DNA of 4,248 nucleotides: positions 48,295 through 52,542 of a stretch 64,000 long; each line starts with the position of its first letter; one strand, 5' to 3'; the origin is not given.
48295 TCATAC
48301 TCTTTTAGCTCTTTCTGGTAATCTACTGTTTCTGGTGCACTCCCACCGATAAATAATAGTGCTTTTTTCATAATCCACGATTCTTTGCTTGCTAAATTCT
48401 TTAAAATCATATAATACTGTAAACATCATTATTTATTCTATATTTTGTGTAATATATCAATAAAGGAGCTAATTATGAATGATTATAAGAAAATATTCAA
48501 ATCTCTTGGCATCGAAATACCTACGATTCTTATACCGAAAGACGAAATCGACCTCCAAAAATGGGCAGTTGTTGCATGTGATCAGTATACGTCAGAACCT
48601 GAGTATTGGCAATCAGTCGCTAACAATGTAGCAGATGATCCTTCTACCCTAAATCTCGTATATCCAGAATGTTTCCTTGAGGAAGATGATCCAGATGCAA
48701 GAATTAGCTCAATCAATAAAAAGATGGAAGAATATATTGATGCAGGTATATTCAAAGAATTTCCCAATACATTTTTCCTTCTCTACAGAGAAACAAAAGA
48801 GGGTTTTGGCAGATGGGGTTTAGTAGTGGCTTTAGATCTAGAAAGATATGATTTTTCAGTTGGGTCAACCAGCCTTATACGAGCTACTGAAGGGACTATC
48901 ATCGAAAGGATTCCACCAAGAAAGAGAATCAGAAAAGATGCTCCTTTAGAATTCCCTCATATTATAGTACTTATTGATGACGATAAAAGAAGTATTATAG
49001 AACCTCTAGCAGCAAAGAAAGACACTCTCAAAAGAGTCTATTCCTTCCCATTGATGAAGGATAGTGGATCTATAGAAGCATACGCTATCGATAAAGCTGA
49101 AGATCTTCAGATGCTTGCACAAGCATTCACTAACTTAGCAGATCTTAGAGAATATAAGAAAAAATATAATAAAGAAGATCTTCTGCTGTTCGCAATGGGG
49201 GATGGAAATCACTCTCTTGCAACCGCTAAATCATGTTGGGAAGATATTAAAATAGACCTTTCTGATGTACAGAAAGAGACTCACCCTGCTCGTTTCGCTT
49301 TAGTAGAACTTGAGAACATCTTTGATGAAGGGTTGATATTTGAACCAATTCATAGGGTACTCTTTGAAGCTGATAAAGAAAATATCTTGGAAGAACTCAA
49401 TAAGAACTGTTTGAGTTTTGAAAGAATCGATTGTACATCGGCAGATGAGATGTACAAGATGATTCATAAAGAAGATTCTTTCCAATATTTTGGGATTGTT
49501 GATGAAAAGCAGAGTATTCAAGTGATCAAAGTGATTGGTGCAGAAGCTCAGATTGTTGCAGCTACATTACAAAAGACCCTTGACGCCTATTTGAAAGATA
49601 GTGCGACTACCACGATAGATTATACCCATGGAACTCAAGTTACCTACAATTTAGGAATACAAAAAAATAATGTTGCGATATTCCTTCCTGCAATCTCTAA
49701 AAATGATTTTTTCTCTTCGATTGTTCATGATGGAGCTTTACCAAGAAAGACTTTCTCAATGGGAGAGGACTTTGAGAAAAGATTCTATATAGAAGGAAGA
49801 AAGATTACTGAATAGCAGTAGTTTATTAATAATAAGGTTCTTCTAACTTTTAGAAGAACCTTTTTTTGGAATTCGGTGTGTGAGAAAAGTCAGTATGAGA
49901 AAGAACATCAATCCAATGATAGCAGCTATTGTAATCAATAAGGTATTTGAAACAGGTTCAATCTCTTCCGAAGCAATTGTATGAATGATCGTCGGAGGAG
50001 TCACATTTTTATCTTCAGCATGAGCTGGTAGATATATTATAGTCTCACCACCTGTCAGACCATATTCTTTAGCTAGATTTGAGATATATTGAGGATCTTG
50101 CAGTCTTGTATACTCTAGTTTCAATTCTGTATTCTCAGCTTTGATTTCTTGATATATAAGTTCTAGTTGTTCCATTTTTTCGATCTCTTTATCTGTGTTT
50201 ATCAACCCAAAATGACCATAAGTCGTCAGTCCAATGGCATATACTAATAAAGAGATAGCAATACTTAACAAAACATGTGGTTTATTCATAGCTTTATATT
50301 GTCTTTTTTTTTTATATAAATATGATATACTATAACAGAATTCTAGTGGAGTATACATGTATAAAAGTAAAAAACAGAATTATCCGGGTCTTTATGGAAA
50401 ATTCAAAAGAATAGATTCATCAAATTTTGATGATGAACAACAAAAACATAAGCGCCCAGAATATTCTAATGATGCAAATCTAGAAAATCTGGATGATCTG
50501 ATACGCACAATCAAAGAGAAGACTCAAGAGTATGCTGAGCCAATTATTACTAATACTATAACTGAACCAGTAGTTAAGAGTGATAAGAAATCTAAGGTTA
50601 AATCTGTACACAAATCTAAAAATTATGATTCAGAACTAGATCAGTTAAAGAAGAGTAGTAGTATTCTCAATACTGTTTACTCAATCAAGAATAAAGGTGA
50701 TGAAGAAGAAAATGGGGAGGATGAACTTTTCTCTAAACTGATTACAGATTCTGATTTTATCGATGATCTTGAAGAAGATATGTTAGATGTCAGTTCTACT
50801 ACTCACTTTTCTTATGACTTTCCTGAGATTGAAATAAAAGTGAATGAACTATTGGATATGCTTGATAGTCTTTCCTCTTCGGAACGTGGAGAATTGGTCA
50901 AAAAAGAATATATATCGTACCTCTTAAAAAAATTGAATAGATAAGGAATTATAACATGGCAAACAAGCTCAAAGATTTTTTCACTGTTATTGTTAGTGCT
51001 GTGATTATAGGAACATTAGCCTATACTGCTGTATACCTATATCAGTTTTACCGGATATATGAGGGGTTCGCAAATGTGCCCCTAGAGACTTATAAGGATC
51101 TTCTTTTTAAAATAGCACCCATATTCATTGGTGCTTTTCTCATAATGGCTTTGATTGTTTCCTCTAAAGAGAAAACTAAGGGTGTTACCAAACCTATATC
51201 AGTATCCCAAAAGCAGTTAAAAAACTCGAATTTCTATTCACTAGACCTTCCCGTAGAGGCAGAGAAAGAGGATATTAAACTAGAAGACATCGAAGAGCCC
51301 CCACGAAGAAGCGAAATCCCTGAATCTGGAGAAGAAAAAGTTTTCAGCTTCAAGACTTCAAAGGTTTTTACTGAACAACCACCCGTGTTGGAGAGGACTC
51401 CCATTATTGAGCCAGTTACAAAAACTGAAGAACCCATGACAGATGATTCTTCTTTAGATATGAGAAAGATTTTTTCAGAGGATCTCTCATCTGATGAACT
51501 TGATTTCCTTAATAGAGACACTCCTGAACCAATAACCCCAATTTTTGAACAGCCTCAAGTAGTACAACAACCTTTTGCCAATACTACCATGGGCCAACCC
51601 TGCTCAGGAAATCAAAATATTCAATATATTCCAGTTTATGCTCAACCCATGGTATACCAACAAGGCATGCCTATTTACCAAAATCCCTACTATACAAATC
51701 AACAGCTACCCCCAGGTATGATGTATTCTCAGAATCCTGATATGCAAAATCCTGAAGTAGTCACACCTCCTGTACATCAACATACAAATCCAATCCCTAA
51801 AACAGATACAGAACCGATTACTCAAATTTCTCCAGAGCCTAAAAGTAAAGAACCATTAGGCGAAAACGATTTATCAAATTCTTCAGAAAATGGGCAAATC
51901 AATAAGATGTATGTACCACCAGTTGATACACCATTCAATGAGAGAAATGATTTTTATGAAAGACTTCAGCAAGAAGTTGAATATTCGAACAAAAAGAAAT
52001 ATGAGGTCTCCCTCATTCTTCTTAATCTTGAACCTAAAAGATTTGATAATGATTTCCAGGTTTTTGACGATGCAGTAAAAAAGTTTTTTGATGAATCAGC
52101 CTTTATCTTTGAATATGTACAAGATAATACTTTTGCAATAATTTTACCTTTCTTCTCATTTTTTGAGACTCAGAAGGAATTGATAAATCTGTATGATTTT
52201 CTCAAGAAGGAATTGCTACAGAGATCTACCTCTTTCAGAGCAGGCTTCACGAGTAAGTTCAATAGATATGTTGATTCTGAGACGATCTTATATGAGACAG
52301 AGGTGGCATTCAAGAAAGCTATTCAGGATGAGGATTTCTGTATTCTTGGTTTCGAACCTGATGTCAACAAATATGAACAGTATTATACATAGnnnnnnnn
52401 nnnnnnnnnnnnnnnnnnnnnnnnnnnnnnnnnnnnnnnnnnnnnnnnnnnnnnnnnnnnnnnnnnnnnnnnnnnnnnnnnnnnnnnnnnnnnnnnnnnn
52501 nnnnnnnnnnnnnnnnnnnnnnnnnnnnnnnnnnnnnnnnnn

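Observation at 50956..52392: Membrane protein carrying a catalytically degenerate GGDEF-like domain behind a Pro/Gln-rich linker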

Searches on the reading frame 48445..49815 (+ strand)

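Call 3: search_protein_families(library=pfam, proteins=[window:48445-49815:+], max_evalue=10)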
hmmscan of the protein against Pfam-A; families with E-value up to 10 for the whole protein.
window:48445-49815:+ (456 aa): 3 families
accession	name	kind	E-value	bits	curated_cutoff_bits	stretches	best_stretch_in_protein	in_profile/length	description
PF06245.16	DUF1015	-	1.3e-60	205.5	25.8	1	30-382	2-325/325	Protein of unknown function (DUF1015)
PF01920.25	Prefoldin_2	-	0.0033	17.8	27.6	1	267-321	16-70/106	Prefoldin subunit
PF19417.4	RnlA_toxin_N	-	0.056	14.1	24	1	367-402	40-75/82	RNase LS, bacterial toxin N-terminal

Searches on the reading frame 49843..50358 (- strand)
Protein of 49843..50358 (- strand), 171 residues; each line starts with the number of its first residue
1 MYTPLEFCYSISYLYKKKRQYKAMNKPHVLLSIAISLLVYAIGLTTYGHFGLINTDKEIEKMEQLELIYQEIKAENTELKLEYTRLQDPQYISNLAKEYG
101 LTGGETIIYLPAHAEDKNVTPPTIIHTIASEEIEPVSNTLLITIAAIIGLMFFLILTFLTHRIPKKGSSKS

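Call 3: search_protein_families(library=pfam, proteins=[window:49843-50358:-], max_evalue=10)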
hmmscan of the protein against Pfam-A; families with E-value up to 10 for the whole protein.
window:49843-50358:- (171 aa): 2 families
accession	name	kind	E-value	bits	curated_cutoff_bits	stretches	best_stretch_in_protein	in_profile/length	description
PF04977.20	DivIC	-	2.2e-08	34.2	28.9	1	37-107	1-74/80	Septum formation initiator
PF04144.18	SCAMP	-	0.038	14.6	27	1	2-56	73-130/172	SCAMP family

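Call 4: search_protein_families(library=ncbifam, proteins=[window:49843-50358:-], max_evalue=10)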
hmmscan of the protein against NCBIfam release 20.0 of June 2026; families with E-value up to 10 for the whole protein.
window:49843-50358:- (171 aa): 5 families
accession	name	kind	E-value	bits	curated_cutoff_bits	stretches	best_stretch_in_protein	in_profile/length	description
TIGR03732.1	lanti_perm_MutE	subfamily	0.0077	15.6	145.2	1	128-162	199-233/241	lantibiotic immunity ABC transporter MutE/EpiE family permease subunit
TIGR02209.1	ftsL_broad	equivalog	0.012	15.5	42.45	1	32-101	7-73/85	cell division protein FtsL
NF053549.1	FtsL_Actino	equivalog_domain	0.028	14.3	55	1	62-108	32-78/83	cell division protein FtsL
NF009650.0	PRK13183.1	equivalog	0.16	11.8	70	1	26-48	3-25/46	photosystem II reaction center protein PsbN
TIGR03024.1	arch_PEF_CTERM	domain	0.74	10.1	23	1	138-155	5-22/25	PEF-CTERM sorting domain-containing protein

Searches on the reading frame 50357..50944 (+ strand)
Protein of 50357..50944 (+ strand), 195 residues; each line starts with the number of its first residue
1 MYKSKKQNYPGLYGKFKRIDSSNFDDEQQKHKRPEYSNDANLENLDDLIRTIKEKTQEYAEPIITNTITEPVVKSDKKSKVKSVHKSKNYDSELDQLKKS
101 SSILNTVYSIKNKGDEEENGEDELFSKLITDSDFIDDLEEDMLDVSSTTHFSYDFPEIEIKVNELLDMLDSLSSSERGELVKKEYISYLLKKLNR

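Call 3: search_protein_families(library=pfam, proteins=[window:50357-50944:+], max_evalue=10)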
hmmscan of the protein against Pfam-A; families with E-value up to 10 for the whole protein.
window:50357-50944:+ (195 aa): 1 family
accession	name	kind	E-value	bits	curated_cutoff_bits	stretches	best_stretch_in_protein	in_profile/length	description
PF03286.19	Pox_Ag35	-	0.082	13.1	28.3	1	41-147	14-124/196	Pox virus Ag35 surface protein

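Call 4: search_protein_families(library=ncbifam, proteins=[window:50357-50944:+], max_evalue=10)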
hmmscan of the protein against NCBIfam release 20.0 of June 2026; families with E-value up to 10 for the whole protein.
window:50357-50944:+ (195 aa): 2 families
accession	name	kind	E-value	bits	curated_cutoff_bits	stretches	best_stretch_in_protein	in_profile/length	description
TIGR03513.1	GldL_gliding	equivalog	0.0046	16.9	68.3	1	35-138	111-215/247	type IX secretion system motor protein PorL/GldL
NF007216.0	PRK09638.1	equivalog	0.17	11.6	194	1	143-190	98-145/180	RNA polymerase sigma factor SigY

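Call 68: search_protein_families(library=pfam, alignment_id=A5, max_evalue=1)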
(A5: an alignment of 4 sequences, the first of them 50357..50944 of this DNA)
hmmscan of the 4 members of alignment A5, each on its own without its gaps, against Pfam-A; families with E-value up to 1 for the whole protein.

A. member 1, window:50357-50944:+ (195 aa): 1 family
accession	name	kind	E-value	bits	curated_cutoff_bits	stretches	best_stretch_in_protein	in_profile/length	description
PF03286.19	Pox_Ag35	-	0.082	13.1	28.3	1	41-147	14-124/196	Pox virus Ag35 surface protein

B. families by the number of members that match (of 4 scanned): 8 families
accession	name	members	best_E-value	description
PF05823.17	Gp-FAR-1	1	0.039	Nematode fatty acid retinoid binding protein (Gp-FAR-1)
PF09267.15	Dict-STAT-coil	1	0.041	Dictyostelium STAT, coiled coil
PF03286.19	Pox_Ag35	1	0.082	Pox virus Ag35 surface protein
PF20940.2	SSV1_D-63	1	0.12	Sulfolobus spindle-shape virus 1, protein D-63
PF06810.17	Phage_scaffold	1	0.13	Phage capsid assembly scaffolding protein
PF14276.11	DUF4363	1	0.19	Domain of unknown function (DUF4363)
PF10199.14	Adaptin_binding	1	0.41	Alpha and gamma adaptin binding protein p34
PF18572.7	T6PP_N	1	0.54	Trehalose-6-phosphate phosphatase N-terminal helical bundle domain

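Call 69: search_solved_structures(query=A5, max_evalue=1)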
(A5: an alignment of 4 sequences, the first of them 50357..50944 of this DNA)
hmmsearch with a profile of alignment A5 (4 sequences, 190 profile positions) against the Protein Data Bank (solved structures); distinct sequences matched with E-value up to 1: 3.
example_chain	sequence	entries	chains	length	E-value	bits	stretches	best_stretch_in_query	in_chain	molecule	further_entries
6lkf_A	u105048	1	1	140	0.017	18.2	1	79-166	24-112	AcrIIA5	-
29sb_A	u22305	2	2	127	0.12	15.4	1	41-107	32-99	KABLE2.5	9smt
7qps_A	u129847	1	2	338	0.49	13.5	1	125-183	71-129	ACT domain protein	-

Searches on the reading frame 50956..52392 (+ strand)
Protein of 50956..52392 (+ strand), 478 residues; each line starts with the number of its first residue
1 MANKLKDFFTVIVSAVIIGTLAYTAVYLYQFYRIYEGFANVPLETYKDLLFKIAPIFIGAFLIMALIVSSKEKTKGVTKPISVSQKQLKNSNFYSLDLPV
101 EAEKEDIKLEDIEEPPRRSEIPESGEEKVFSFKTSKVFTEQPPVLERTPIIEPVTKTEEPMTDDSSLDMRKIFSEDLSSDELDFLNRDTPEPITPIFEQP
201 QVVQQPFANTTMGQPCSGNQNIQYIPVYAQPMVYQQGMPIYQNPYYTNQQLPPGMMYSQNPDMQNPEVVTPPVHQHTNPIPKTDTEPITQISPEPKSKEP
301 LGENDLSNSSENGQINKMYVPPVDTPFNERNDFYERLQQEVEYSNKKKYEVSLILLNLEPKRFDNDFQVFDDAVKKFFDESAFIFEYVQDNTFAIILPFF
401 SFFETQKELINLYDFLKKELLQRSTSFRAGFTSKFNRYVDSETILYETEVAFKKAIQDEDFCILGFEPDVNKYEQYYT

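Call 3: search_protein_families(library=pfam, proteins=[window:50956-52392:+], max_evalue=10)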
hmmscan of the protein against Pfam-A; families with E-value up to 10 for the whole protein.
window:50956-52392:+ (478 aa): 1 family
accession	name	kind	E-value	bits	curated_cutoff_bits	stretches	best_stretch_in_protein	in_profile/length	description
PF23906.1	DUF7248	-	0.26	11.7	27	1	3-35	7-39/58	Family of unknown function (DUF7248)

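Call 4: search_protein_families(library=ncbifam, proteins=[window:50956-52392:+], max_evalue=10)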
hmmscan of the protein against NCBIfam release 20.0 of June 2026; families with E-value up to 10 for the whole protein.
window:50956-52392:+ (478 aa): 1 family
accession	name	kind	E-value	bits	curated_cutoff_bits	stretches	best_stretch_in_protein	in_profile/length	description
TIGR02454.1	ECF_T_CbiQ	equivalog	0.061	13.1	111.8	1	4-77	6-78/200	cobalt ECF transporter T component CbiQ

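Call 5: find_homologous_proteins(query=window:50956-52392:+, max_evalue=0.001)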
Query window:50956-52392:+ (478 aa): 8 proteins with E <= 0.001 among 4526 candidates.
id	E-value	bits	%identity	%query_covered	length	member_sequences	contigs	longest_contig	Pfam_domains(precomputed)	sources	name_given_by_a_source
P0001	0.0e+0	1061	100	100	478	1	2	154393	-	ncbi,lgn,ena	-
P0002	8.4e-122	426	49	100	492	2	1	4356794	-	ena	-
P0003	1.6e-74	270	40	67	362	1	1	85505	-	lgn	-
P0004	1.8e-72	263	51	47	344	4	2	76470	-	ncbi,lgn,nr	ncbi:MAG: hypothetical protein K9M84_02560 [Spirochaetia bacterium]|nr:hypothetical protein [Spiroch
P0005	8.5e-72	261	36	100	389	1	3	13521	-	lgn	-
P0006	7.0e-69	251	35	100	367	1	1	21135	-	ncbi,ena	-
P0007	1.8e-60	223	48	40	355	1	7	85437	-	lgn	-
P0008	2.8e-60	223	49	45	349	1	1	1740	-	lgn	-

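Call 14: find_encoding_contigs(protein=P0001, flank=6000, max_places=3)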
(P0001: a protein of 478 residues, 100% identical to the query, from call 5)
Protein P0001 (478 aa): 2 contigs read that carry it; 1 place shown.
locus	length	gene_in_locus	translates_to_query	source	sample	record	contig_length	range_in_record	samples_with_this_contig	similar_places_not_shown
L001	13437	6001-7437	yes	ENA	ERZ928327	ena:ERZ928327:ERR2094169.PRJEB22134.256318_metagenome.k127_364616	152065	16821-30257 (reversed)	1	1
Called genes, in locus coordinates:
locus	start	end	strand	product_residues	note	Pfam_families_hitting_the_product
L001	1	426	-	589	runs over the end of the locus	PF01807:Zn_ribbon_DnaG, PF13362:Toprim_3 (faint), PF08275:DNAG_N, PF01751:Toprim, PF13662:Toprim_4, PF13155:Toprim_2, PF10410:DnaB_bind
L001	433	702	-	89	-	PF03692:CxxCxxCC (weak)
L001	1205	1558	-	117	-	PF07736:CM_1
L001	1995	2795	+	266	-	-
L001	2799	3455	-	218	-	PF04263:TPK_catalytic, PF04265:TPK_B1_binding (weak)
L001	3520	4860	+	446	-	PF06245:DUF1015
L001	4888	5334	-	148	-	PF04977:DivIC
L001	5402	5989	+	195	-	-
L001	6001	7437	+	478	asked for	-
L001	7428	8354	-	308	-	PF23023:Anti-Pycsar_Apyc1, PF00753:Lactamase_B, PF12706:Lactamase_B_2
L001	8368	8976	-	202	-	PF00929:RNase_T, PF13482:RNase_H_2 (weak), PF21762:DEDDh_C (faint)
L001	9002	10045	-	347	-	PF02687:FtsX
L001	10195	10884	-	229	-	PF00005:ABC_tran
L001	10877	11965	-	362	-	PF02687:FtsX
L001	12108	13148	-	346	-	-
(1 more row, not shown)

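Call 15: find_encoding_contigs(protein=P0004, flank=6000, max_places=3)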
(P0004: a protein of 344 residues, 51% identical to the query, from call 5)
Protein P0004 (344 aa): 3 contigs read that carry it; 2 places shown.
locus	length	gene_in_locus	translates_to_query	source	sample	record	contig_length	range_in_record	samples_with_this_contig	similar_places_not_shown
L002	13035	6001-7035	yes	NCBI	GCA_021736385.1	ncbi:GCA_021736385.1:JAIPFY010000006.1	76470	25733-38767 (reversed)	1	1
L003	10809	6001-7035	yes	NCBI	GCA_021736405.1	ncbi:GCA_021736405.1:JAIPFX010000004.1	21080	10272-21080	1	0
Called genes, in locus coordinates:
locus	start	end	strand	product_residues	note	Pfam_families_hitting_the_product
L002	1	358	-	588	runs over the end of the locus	PF01807:Zn_ribbon_DnaG, PF08275:DNAG_N, PF01751:Toprim, PF13362:Toprim_3, PF13662:Toprim_4, PF13155:Toprim_2, PF10410:DnaB_bind (weak)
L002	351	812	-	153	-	PF03692:CxxCxxCC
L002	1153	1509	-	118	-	PF07736:CM_1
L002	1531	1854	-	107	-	-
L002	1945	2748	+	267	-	-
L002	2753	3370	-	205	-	PF04263:TPK_catalytic, PF04265:TPK_B1_binding (faint)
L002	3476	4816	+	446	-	PF06245:DUF1015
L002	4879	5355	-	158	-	-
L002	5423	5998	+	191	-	-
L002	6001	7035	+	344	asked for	-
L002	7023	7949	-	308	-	PF23023:Anti-Pycsar_Apyc1, PF00753:Lactamase_B, PF12706:Lactamase_B_2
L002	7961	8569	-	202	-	PF01612:DNA_pol_A_exo1 (weak), PF00929:RNase_T, PF13482:RNase_H_2 (faint), PF21762:DEDDh_C (faint)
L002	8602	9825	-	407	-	PF02687:FtsX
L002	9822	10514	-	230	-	PF00005:ABC_tran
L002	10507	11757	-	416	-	PF12704:MacB_PCD, PF02687:FtsX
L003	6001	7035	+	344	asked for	-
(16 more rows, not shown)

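Call 64: predict_structure(alignment_id=A1)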
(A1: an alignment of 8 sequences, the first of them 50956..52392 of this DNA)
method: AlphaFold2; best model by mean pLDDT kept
length: 478 residues; sequences in the alignment: 8
mean_pLDDT: 56.9   pTM: 0.36
mean pLDDT of the five models: 56.9, 54.2, 53.9, 50.5, 50.2
residues with pLDDT >= 90: 56; 70-90: 142; 50-70: 33; < 50: 247
segments of 3 or more residues with pLDDT < 50: 73-170, 189-327, 470-478
pLDDT, mean of each block of 10 residues (from residue 1): 67 79 80 76 74 78 74 40 40 35 35 38 34 29 32 34 41 62 60 37 30 31 28 29 32 37 39 32 30 30 33 39 44 89 89 91 81 88 89 91 90 89 86 79 90 84 71 40
secondary structure, 60 per line:
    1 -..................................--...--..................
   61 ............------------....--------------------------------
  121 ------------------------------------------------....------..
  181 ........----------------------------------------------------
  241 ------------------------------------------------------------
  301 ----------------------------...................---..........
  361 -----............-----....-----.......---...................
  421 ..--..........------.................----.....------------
elements in order: H2-35 H43-72 H85-88 H169-172 H179-188 H329-347 E351-360 H366-377 E383-386 E392-398 H402-422 E425-434 H441-457 E462-466
